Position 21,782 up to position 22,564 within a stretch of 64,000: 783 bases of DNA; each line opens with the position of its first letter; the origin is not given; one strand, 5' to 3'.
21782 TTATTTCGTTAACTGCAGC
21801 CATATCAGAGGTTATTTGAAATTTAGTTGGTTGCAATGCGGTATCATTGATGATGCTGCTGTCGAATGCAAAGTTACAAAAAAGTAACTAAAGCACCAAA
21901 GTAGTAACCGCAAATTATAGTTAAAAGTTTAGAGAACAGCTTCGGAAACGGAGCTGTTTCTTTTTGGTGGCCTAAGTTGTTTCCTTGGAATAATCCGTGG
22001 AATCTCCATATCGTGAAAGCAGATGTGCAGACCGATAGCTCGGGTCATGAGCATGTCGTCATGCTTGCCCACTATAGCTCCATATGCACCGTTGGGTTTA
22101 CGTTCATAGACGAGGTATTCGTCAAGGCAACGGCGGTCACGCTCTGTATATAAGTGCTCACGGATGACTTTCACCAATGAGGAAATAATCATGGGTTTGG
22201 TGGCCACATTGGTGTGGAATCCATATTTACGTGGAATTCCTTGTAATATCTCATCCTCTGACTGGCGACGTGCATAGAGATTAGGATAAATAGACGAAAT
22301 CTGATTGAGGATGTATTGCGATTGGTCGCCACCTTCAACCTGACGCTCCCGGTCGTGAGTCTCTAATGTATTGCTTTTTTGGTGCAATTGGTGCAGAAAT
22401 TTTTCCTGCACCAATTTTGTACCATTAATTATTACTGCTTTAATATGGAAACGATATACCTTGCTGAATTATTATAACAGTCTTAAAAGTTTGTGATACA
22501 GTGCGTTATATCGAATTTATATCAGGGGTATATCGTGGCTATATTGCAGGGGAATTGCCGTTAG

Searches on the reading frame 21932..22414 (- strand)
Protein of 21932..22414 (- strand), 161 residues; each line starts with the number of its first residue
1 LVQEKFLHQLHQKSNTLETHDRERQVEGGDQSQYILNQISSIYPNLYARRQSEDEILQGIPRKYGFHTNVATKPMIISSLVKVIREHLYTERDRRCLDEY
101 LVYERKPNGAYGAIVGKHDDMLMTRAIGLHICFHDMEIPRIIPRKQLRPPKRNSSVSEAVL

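Call 5: search_protein_families(library=pfam, proteins=[window:21932-22414:-], max_evalue=1)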
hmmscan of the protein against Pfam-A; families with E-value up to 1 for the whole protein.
window:21932-22414:- (161 aa): 0 families

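Call 6: search_protein_families(library=ncbifam, proteins=[window:21932-22414:-], max_evalue=1)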
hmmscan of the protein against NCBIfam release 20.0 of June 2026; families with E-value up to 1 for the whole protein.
window:21932-22414:- (161 aa): 0 families

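Call 7: search_protein_families(library=phrogs, proteins=[window:21932-22414:-], max_evalue=1)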
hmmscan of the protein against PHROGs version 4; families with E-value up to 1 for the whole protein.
window:21932-22414:- (161 aa): 1 family
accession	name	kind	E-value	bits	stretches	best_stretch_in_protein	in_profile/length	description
phrog_24361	-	head and packaging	1.7e-09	38.6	1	29-131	34-137/162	terminase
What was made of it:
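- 21932..22378 (-): 3' remnant of a phage terminase-like gene: only residues 550-698 of a 698-aa protein survive. PHROG 24361 (terminase) at 1.7e-9 (call 7).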
